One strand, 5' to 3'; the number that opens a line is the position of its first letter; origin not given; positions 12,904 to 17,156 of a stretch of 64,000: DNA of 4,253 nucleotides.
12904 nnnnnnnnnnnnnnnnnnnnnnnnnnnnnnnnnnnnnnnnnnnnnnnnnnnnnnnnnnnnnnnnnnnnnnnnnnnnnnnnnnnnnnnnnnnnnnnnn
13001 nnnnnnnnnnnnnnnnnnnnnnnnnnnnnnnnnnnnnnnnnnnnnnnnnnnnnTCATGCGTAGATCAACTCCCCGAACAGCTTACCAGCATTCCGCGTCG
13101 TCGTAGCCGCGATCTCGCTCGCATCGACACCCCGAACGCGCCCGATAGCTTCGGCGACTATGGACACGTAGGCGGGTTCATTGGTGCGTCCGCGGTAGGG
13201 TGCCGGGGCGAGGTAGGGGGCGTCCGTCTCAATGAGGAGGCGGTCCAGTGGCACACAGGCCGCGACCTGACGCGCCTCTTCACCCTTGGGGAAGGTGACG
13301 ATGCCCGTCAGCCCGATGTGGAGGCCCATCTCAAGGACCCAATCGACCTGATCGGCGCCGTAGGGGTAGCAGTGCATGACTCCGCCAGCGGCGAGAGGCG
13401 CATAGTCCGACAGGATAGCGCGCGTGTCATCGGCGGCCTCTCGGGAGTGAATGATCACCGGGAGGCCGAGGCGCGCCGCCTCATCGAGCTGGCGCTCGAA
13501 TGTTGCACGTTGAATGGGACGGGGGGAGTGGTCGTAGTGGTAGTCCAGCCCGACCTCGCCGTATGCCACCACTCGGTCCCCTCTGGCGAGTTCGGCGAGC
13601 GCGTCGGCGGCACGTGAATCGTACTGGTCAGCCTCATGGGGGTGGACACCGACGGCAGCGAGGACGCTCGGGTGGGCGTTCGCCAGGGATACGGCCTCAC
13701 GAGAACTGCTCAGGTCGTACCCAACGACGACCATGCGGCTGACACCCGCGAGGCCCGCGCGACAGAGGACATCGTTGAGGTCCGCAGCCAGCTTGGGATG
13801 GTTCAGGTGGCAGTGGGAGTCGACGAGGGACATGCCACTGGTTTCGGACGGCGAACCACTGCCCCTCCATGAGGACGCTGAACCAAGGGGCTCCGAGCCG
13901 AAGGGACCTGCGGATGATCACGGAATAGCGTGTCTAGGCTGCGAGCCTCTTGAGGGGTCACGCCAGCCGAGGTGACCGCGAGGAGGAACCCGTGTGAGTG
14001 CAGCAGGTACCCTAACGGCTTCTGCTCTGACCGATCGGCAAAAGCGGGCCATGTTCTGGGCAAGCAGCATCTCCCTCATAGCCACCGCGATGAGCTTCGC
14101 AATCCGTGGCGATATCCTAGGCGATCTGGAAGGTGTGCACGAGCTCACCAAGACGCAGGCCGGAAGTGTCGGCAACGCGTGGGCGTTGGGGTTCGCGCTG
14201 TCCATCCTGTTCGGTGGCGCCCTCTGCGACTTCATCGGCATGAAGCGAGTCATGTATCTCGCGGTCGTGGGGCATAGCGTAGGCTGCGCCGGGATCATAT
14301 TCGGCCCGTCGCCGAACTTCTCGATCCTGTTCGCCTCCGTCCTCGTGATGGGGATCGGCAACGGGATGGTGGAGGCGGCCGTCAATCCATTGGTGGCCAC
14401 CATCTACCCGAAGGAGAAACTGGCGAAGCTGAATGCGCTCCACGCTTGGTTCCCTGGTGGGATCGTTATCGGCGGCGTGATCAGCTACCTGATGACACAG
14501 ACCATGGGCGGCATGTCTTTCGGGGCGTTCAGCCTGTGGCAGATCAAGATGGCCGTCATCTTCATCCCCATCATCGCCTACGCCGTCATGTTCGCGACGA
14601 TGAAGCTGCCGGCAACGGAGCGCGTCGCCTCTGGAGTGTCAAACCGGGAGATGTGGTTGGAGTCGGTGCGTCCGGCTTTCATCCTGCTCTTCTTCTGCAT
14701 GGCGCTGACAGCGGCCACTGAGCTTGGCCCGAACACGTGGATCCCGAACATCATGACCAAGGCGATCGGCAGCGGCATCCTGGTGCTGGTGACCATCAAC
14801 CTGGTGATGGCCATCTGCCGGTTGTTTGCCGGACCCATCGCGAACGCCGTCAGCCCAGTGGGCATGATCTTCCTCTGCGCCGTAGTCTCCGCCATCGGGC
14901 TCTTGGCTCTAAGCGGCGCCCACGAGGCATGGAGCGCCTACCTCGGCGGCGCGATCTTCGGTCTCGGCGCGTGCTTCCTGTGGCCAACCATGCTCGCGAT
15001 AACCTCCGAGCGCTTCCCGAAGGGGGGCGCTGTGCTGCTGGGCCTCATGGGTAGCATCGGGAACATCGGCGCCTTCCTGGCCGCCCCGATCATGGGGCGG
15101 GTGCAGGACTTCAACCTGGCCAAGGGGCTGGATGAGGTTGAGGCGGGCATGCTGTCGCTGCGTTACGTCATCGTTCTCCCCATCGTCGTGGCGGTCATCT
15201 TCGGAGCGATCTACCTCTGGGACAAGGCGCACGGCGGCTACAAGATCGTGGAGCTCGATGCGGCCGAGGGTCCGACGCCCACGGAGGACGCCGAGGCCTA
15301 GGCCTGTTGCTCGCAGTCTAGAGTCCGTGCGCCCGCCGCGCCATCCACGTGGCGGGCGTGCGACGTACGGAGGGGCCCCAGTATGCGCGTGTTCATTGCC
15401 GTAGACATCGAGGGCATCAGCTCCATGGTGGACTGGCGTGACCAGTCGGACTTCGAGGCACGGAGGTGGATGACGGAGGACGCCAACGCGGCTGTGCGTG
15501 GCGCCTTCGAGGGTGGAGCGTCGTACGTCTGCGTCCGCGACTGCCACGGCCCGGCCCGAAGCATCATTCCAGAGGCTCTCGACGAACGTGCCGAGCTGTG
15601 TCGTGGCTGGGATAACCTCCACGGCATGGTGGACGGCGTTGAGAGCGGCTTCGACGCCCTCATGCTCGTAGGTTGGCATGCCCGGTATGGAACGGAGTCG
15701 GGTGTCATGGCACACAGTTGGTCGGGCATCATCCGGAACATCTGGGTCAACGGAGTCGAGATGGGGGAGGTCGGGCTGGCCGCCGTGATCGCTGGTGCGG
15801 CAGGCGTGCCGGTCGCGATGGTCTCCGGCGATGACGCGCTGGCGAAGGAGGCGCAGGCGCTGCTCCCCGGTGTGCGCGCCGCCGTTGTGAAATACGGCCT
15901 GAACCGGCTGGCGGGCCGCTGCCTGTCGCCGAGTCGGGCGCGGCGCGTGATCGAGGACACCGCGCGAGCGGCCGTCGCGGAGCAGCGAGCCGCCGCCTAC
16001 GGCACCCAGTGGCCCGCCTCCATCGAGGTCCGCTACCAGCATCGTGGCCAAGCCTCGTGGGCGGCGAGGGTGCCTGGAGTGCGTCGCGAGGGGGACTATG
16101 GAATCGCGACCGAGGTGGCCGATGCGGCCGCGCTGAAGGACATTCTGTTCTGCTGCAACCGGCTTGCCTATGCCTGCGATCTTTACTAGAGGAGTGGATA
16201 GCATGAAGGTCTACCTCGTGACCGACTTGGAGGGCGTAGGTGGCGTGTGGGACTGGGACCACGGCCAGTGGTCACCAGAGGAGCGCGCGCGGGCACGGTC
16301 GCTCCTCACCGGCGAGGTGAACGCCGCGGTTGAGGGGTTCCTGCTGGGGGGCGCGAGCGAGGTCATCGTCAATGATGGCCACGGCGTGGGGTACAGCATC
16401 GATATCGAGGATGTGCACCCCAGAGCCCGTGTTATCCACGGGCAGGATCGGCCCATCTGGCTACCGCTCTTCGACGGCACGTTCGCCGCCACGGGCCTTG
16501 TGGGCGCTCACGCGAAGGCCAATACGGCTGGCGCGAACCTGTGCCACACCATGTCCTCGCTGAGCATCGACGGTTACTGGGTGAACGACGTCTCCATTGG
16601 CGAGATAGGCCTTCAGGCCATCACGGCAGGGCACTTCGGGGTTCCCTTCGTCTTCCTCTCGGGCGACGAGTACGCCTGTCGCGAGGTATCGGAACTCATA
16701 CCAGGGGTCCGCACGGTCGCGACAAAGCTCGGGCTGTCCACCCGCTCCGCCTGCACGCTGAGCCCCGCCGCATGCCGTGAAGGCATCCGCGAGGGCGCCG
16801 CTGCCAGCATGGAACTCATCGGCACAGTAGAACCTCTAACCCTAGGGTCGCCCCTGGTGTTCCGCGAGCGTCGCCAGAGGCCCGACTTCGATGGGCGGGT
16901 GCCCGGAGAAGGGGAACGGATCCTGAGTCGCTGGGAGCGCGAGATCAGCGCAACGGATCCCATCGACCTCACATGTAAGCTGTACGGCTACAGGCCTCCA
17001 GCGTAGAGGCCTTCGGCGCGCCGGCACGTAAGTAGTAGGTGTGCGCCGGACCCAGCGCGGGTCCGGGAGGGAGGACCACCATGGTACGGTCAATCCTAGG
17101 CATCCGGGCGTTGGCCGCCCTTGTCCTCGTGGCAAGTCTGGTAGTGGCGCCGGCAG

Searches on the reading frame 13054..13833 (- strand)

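Call 14: search_protein_families(library=pfam, proteins=[window:13054-13833:-], max_evalue=0.001)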
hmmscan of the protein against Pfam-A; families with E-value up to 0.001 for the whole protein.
window:13054-13833:- (259 aa): 1 family
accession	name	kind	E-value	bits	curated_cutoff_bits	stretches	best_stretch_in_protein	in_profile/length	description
PF01026.27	TatD_DNase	-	3.3e-77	259.8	27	1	4-254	1-253/253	TatD related DNase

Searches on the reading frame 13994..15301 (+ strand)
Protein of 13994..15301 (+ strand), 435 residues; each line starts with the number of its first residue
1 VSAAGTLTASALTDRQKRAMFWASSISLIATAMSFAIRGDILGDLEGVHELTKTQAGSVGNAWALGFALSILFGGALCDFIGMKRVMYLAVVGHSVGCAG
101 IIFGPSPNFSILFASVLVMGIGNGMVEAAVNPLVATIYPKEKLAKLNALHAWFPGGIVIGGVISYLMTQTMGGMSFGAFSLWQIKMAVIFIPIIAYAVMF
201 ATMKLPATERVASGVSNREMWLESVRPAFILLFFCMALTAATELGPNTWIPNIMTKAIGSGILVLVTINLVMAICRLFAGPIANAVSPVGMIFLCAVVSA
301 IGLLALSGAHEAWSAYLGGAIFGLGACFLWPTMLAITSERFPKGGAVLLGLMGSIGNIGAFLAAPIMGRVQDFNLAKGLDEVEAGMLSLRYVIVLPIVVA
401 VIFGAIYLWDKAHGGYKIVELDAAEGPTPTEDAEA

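Call 33: search_protein_families(library=pfam, proteins=[window:13994-15301:+], max_evalue=0.00001)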
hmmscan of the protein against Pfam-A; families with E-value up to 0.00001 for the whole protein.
window:13994-15301:+ (435 aa): 1 family
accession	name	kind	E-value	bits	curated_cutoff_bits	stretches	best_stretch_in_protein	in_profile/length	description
PF07690.21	MFS_1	-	8.8e-31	107.5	33.4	2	27-364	13-347/347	Major Facilitator Superfamily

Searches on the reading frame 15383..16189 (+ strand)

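Call 33: search_protein_families(library=pfam, proteins=[window:15383-16189:+], max_evalue=0.00001)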
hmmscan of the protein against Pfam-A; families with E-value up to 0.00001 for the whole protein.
window:15383-16189:+ (268 aa): 1 family
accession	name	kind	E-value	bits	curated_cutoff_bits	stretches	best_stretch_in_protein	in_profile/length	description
PF04951.18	Peptidase_M55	-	2.1e-77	260.6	25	1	1-250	1-257/264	D-aminopeptidase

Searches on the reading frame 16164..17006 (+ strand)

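Call 33: search_protein_families(library=pfam, proteins=[window:16164-17006:+], max_evalue=0.00001)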
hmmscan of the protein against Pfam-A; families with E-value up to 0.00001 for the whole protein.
window:16164-17006:+ (280 aa): 1 family
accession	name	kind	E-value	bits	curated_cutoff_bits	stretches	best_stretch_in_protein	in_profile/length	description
PF04951.18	Peptidase_M55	-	5.8e-61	206.7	25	1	14-233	1-221/264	D-aminopeptidase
